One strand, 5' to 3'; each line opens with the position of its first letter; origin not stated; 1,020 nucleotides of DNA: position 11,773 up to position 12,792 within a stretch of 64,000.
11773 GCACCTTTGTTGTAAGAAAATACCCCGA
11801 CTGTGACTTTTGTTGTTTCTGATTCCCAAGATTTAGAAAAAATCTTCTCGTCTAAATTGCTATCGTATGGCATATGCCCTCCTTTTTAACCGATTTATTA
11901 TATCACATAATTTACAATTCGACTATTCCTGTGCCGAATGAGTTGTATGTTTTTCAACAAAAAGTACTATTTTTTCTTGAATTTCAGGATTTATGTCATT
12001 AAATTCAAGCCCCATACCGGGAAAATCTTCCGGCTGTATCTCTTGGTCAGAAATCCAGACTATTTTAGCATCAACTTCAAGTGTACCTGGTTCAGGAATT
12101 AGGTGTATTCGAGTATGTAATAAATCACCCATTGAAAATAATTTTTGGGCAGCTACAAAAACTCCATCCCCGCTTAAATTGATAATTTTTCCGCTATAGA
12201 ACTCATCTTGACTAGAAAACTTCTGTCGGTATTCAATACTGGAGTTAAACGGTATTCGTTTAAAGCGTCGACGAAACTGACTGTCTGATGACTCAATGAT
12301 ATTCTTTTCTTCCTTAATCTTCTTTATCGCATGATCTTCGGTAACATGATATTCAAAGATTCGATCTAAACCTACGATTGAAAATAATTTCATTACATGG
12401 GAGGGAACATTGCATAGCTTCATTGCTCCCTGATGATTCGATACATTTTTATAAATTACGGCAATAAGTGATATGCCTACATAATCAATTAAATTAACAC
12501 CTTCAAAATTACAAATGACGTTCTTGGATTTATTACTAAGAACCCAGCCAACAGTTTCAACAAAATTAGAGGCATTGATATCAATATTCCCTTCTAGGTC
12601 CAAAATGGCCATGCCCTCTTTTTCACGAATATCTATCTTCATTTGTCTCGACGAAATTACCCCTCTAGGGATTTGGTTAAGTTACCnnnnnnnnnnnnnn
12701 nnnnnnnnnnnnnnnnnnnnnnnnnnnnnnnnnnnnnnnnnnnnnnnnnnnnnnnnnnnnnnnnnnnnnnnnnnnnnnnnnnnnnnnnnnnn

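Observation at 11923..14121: STAS-PilZ fusion in an operon with an orphan zf-HC2 anti-sigma factor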

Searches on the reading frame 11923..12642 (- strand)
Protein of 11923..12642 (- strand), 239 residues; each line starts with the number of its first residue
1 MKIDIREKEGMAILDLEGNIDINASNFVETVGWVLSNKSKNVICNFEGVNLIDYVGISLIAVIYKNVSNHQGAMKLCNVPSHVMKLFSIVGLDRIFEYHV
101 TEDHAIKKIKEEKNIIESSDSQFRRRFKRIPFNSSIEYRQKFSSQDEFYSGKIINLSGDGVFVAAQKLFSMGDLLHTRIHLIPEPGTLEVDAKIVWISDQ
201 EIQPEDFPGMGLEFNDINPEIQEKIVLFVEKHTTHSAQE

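Call 3: search_protein_families(library=pfam, proteins=[window:11923-12642:-], max_evalue=0.1)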
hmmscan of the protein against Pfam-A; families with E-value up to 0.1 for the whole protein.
window:11923-12642:- (239 aa): 4 families
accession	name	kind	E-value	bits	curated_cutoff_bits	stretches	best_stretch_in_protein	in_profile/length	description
PF07238.19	PilZ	-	4.1e-16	59.6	22.5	1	124-230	2-101/102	PilZ domain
PF01740.26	STAS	-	1.4e-14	54.1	22.6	1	3-103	2-104/106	STAS domain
PF13466.11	STAS_2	-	0.00029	21.4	29.2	1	15-93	2-80/80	STAS domain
PF05883.17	Baculo_RING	-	0.058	13.8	26.7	1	111-145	54-88/139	Baculovirus U-box/Ring-like domain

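Call 4: search_protein_families(library=ncbifam, proteins=[window:11923-12642:-], max_evalue=0.1)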
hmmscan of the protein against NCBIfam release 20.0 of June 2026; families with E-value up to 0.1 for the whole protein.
window:11923-12642:- (239 aa): 4 families
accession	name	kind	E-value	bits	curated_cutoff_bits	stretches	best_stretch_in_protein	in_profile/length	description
TIGR00377.1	ant_ant_sig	superfamily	2.7e-15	56.2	53.45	1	1-103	3-107/108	anti-sigma factor antagonist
TIGR02886.1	spore_II_AA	equivalog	1.1e-12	47.9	114.75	1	4-106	2-106/106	anti-sigma F factor antagonist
TIGR02266.1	gmx_TIGR02266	paralog_domain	2.7e-10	40.3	68.7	1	139-229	7-95/96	TIGR02266 family protein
NF008660.1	PRK11660.1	equivalog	0.0088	14.4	614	1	8-109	462-565/572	C4-dicarboxylic acid transporter DauA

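Call 7: find_homologous_proteins(query=window:11923-12642:-, max_evalue=0.001)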
Query window:11923-12642:- (239 aa): 147 proteins with E <= 0.001 among 418 candidates; the best 120 are listed.
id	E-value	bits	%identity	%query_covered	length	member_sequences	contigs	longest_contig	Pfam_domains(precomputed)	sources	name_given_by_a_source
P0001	5.6e-154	528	100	100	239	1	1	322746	PF07238.20,PF01740.27,PF13466.13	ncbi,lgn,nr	ncbi:MAG: anti-sigma factor antagonist [Candidatus Omnitrophica bacterium]|nr:anti-sigma factor anta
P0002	1.2e-143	495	93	100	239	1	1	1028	PF07238.20,PF01740.27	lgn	-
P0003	1.6e-138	478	89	100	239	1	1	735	PF07238.20,PF01740.27,PF13466.13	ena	-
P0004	1.6e-131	455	84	100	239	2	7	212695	PF07238.20,PF01740.27,PF13466.13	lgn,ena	-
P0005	5.3e-125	434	78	100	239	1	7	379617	PF07238.20,PF01740.27,PF13466.13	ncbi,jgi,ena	-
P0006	8.7e-120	417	78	99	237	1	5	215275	PF07238.20,PF01740.27,PF13466.13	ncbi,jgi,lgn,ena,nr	ncbi:MAG: PilZ domain-containing protein [Candidatus Omnitrophica bacterium]|nr:PilZ domain-containi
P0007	7.6e-117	407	76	100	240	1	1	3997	PF07238.20,PF01740.27,PF13466.13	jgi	-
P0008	1.5e-107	377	70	100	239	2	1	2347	PF07238.20,PF01740.27,PF13466.13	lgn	-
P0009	5.6e-106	371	68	100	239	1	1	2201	PF07238.20,PF01740.27,PF13466.13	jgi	jgi:anti-anti-sigma factor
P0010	6.0e-105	368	66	100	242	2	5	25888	PF07238.20,PF01740.27,PF13466.13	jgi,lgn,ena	jgi:anti-anti-sigma factor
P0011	6.5e-100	352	64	100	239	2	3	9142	PF07238.20,PF01740.27,PF13466.13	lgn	-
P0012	1.4e-99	350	65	100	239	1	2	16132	PF07238.20,PF01740.27,PF13466.13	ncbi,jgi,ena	ncbi:MAG: anti-sigma factor antagonist [Candidatus Omnitrophota bacterium]|jgi:stage II sporulation 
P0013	1.9e-99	350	65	100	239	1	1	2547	PF07238.20,PF01740.27,PF13466.13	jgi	-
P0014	2.0e-99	350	65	100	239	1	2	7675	PF07238.20,PF01740.27,PF13466.13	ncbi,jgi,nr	ncbi:MAG: anti-sigma factor antagonist [Candidatus Omnitrophica bacterium]|jgi:stage II sporulation 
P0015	4.0e-99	349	65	100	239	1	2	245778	PF07238.20,PF01740.27,PF13466.13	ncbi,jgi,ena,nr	ncbi:MAG: anti-sigma factor antagonist [Candidatus Omnitrophica bacterium]|jgi:stage II sporulation 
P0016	2.5e-98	346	64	100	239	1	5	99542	PF07238.20,PF01740.27,PF13466.13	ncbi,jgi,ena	-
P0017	2.6e-98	346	65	100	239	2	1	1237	PF07238.20,PF01740.27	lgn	-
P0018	2.6e-98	346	65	98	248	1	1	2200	PF07238.20,PF01740.27,PF13466.13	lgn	-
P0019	3.0e-98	346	64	100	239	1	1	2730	PF07238.20,PF01740.27,PF13466.13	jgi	-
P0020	5.4e-98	345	63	100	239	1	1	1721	PF07238.20,PF01740.27,PF13466.13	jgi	jgi:stage II sporulation protein AA (anti-sigma F factor antagonist)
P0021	6.6e-98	345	64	100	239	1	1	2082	PF07238.20,PF01740.27,PF13466.13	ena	-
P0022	4.2e-97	342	63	100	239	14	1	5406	PF07238.20,PF01740.27,PF13466.13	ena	-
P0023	4.8e-97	342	61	100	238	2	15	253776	PF07238.20,PF01740.27,PF13466.13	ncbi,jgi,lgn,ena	-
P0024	6.6e-97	342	62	99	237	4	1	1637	PF07238.20,PF01740.27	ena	-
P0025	1.0e-96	341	65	100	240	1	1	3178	PF07238.20,PF01740.27,PF13466.13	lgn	-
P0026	4.9e-96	339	61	100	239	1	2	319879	PF07238.20,PF01740.27,PF13466.13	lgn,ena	-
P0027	7.3e-96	338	63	100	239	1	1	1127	PF07238.20,PF01740.27,PF13466.13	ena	-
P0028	1.1e-95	338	63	100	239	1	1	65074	PF07238.20,PF01740.27,PF13466.13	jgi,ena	-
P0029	1.5e-95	337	62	100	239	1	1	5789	PF07238.20,PF01740.27,PF13466.13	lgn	-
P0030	3.2e-95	336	62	100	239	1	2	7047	PF07238.20,PF01740.27,PF13466.13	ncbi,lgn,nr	ncbi:MAG: anti-sigma factor antagonist [Candidatus Omnitrophota bacterium]|nr:anti-sigma factor anta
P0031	3.5e-95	336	63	100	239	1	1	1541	PF07238.20,PF01740.27,PF13466.13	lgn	-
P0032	4.0e-95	336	61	100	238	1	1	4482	PF07238.20,PF01740.27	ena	-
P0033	4.6e-95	336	62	100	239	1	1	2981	PF07238.20,PF01740.27,PF13466.13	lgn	-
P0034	7.1e-95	335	64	100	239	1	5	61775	PF07238.20,PF01740.27,PF13466.13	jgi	jgi:stage II sporulation protein AA (anti-sigma F factor antagonist)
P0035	9.3e-95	335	62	100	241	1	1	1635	PF07238.20,PF01740.27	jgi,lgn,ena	-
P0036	1.1e-94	334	61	100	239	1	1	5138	PF07238.20,PF01740.27,PF13466.13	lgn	-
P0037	1.4e-94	334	62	100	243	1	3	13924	PF07238.20,PF01740.27,PF13466.13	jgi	jgi:stage II sporulation protein AA (anti-sigma F factor antagonist)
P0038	3.5e-94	333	62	100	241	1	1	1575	PF07238.20,PF01740.27,PF13466.13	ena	-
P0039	4.1e-94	333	59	100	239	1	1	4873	PF07238.20,PF01740.27,PF13466.13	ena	-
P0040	5.1e-94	332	60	100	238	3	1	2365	PF07238.20,PF01740.27,PF13466.13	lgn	-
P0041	6.3e-94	332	62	100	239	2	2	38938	PF07238.20,PF01740.27,PF13466.13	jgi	-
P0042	1.2e-93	331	60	100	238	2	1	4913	PF07238.20,PF01740.27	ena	-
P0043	1.4e-93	331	61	100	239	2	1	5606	PF07238.20,PF01740.27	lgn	-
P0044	3.5e-93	330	61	100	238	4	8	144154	PF07238.20,PF01740.27,PF13466.13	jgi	-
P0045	5.3e-93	329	61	100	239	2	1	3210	PF07238.20,PF01740.27,PF13466.13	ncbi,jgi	ncbi:MAG: anti-sigma factor antagonist [Candidatus Omnitrophota bacterium]|jgi:anti-anti-sigma facto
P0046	7.3e-93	328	59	99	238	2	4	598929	PF07238.20,PF01740.27,PF13466.13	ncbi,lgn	-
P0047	8.6e-93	328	60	100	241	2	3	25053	PF07238.20,PF01740.27,PF13466.13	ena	-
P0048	2.1e-92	327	61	100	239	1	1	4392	PF07238.20,PF01740.27,PF13466.13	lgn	-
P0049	2.9e-92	326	60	100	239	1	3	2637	PF07238.20,PF01740.27,PF13466.13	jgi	jgi:stage II sporulation protein AA (anti-sigma F factor antagonist)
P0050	3.1e-92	326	59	100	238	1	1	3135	PF07238.20,PF01740.27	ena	-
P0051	4.9e-92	326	61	100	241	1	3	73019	PF07238.20,PF01740.27,PF13466.13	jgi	jgi:stage II sporulation protein AA (anti-sigma F factor antagonist)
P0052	5.2e-92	326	60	99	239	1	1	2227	PF07238.20,PF01740.27,PF13466.13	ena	-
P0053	5.5e-92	326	57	100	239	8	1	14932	PF07238.20,PF01740.27,PF13466.13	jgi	-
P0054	7.4e-92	325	58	100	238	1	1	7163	PF07238.20,PF01740.27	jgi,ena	-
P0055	8.8e-92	325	62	98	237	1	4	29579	PF07238.20,PF01740.27,PF13466.13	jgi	-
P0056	8.9e-92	325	60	100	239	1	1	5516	PF07238.20,PF01740.27,PF13466.13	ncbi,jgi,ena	ncbi:MAG: anti-sigma factor antagonist [Candidatus Omnitrophota bacterium]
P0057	2.4e-91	324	61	99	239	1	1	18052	PF07238.20,PF01740.27,PF13466.13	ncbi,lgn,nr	ncbi:MAG: anti-sigma factor antagonist [Candidatus Omnitrophica bacterium]|nr:anti-sigma factor anta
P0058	2.9e-91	323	60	99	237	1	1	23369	PF07238.20,PF01740.27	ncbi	ncbi:MAG: PilZ domain-containing protein [Candidatus Omnitrophota bacterium]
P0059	3.2e-91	323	59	100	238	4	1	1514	PF07238.20,PF01740.27,PF13466.13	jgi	-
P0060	5.9e-91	322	60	100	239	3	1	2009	PF07238.20,PF01740.27,PF13466.13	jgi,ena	-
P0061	6.1e-91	322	60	98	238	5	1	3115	PF07238.20,PF01740.27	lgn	-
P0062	6.4e-91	322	60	98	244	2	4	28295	PF07238.20,PF01740.27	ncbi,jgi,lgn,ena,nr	ncbi:MAG: hypothetical protein B6D56_07695 [Candidatus Omnitrophica bacterium 4484_70.1]|nr:MAG: hyp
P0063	7.1e-91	322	61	100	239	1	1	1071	PF07238.20,PF01740.27,PF13466.13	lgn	-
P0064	7.2e-91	322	60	100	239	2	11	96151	PF07238.20,PF01740.27,PF13466.13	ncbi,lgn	-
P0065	1.6e-90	321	60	100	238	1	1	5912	PF07238.20,PF01740.27,PF13466.13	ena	-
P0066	1.9e-90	321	59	100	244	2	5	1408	PF07238.20,PF01740.27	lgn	-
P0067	2.0e-90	320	59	99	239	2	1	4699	PF07238.20,PF01740.27,PF13466.13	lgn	-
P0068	3.6e-90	320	56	100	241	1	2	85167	PF07238.20,PF01740.27,PF13466.13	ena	-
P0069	7.9e-90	319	60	100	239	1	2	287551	PF07238.20,PF01740.27,PF13466.13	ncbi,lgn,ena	-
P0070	9.1e-90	318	57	99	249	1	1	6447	PF07238.20,PF01740.27,PF13466.13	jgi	-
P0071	9.3e-90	318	59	98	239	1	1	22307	PF07238.20,PF01740.27,PF13466.13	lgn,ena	-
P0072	9.6e-90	318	60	97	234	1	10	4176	PF07238.20,PF01740.27,PF13466.13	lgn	-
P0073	1.5e-89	318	59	100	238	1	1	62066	PF07238.20,PF01740.27,PF13466.13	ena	-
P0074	1.8e-89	317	59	100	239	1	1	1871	PF07238.20,PF01740.27,PF13466.13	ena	-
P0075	2.4e-89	317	58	99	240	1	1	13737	PF07238.20,PF01740.27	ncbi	-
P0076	2.8e-89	317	59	99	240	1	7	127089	PF07238.20,PF01740.27,PF13466.13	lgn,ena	-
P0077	3.8e-89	316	58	99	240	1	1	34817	PF07238.20,PF01740.27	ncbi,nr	ncbi:MAG: anti-sigma factor antagonist [Candidatus Omnitrophica bacterium]|nr:anti-sigma factor anta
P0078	5.6e-89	316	59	100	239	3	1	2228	PF07238.20,PF01740.27,PF13466.13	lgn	-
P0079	7.0e-89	315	59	100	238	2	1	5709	PF07238.20,PF01740.27,PF13466.13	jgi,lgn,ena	-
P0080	9.9e-89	315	58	98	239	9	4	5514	PF07238.20,PF01740.27,PF13466.13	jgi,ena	-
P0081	1.0e-88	315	59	100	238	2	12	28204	PF07238.20,PF01740.27,PF13466.13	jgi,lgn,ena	-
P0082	1.7e-88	314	62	98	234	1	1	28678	PF07238.20,PF01740.27,PF13466.13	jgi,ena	jgi:anti-anti-sigma factor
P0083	3.2e-88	313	57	98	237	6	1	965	PF07238.20,PF01740.27,PF13466.13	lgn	-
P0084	3.5e-88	313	59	99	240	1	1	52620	PF07238.20,PF01740.27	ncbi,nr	ncbi:MAG: anti-sigma factor antagonist [Candidatus Omnitrophica bacterium]|nr:anti-sigma factor anta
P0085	1.1e-87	312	56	99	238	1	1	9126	PF07238.20,PF01740.27,PF13466.13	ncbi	-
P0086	2.8e-87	310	57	100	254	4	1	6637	PF07238.20,PF01740.27,PF13466.13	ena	-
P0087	3.3e-87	310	56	99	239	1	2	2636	PF07238.20,PF01740.27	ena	-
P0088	3.7e-87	310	57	98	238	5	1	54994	PF07238.20,PF01740.27,PF13466.13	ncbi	-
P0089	8.0e-87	309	57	100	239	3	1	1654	PF07238.20,PF01740.27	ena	-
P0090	1.3e-86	308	60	98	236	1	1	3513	PF07238.20,PF01740.27,PF13466.13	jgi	jgi:anti-anti-sigma factor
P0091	1.7e-86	308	55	99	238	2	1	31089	PF07238.20,PF01740.27,PF13466.13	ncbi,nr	ncbi:MAG: anti-sigma factor antagonist [Candidatus Omnitrophica bacterium]|nr:anti-sigma factor anta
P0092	1.7e-86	308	58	100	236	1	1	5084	PF07238.20,PF01740.27,PF13466.13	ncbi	-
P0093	4.8e-86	306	58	99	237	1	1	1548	PF07238.20,PF01740.27,PF13466.13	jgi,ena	-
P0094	8.8e-86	305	59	99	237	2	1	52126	PF07238.20,PF01740.27,PF13466.13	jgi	-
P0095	4.6e-85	303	57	100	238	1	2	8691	PF07238.20,PF01740.27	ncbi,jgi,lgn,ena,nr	ncbi:MAG: STAS domain-containing protein [Candidatus Omnitrophota bacterium]|nr:PilZ domain-containi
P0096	7.0e-85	302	57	99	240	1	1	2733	PF07238.20,PF01740.27,PF13466.13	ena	-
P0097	1.7e-84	301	58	99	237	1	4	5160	PF07238.20,PF01740.27,PF13466.13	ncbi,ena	-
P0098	2.4e-84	301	58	100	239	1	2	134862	PF07238.20,PF01740.27,PF13466.13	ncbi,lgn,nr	ncbi:MAG: anti-sigma factor antagonist [Candidatus Omnitrophota bacterium]|nr:anti-sigma factor anta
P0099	8.7e-84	299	54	100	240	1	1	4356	PF07238.20,PF01740.27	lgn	-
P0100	3.0e-83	297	57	98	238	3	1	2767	PF07238.20,PF01740.27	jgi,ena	-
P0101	3.5e-83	297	54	100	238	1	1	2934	PF07238.20,PF01740.27,PF13466.13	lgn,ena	-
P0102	3.7e-83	297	58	98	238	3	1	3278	PF07238.20,PF01740.27,PF13466.13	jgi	-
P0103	1.4e-82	295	54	100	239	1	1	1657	PF07238.20,PF01740.27,PF13466.13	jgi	-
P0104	1.8e-82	294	54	100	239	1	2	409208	PF07238.20,PF01740.27,PF13466.13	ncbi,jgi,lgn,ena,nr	ncbi:MAG: anti-sigma factor antagonist [Candidatus Omnitrophica bacterium]|jgi:anti-anti-sigma facto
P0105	2.4e-82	294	58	92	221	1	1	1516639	PF07238.20,PF01740.27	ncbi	ncbi:MAG: PilZ domain-containing protein, partial [Candidatus Omnitrophota bacterium]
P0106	3.9e-82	293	56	99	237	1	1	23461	PF07238.20,PF01740.27,PF13466.13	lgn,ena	-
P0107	7.1e-82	293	57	98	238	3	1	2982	PF07238.20,PF01740.27,PF13466.13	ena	-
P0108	1.8e-81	291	54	100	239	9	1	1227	PF07238.20,PF01740.27,PF13466.13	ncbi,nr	ncbi:MAG: PilZ domain-containing protein [Candidatus Omnitrophica bacterium]|nr:PilZ domain-containi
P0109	2.6e-81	291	54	100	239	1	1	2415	PF07238.20,PF01740.27,PF13466.13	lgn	-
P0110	4.5e-81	290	55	100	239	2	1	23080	PF07238.20,PF01740.27,PF13466.13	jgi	-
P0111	4.6e-81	290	54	97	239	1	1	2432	PF07238.20,PF01740.27,PF13466.13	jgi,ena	-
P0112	7.5e-81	289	62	89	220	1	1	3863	PF07238.20,PF01740.27,PF13466.13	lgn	-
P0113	7.5e-81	289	55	97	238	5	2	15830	PF07238.20,PF01740.27,PF13466.13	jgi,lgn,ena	-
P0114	1.1e-80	289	53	98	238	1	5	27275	PF07238.20,PF01740.27,PF13466.13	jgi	jgi:anti-anti-sigma factor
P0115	1.9e-80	288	55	99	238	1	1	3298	PF07238.20,PF01740.27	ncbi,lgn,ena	-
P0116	2.3e-80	288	56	99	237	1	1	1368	PF07238.20,PF01740.27,PF13466.13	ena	-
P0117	4.3e-80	287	54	98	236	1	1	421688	PF07238.20,PF01740.27,PF13466.13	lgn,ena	-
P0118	9.8e-80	286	54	97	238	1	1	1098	PF07238.20,PF01740.27,PF13466.13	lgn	-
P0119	2.3e-79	284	52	98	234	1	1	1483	PF07238.20,PF01740.27,PF13466.13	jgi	jgi:stage II sporulation protein AA (anti-sigma F factor antagonist)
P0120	3.9e-79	284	54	99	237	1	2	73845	PF07238.20,PF01740.27,PF13466.13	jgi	-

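Call 11: find_encoding_contigs(protein=P0001, flank=10000, max_places=3)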
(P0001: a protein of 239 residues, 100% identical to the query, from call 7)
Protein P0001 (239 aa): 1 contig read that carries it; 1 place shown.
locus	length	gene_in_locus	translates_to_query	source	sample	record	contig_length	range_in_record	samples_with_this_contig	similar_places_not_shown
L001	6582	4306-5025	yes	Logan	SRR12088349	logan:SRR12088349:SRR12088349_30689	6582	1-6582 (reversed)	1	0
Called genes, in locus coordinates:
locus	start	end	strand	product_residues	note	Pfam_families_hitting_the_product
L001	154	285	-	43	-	-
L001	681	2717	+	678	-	PF07715:Plug, PF00593:TonB_dep_Rec_b-barrel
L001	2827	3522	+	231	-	-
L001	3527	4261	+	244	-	PF02673:BacA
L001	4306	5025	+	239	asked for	PF01740:STAS, PF13466:STAS_2 (weak), PF07238:PilZ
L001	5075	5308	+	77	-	-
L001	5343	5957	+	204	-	-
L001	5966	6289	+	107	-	-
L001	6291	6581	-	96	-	?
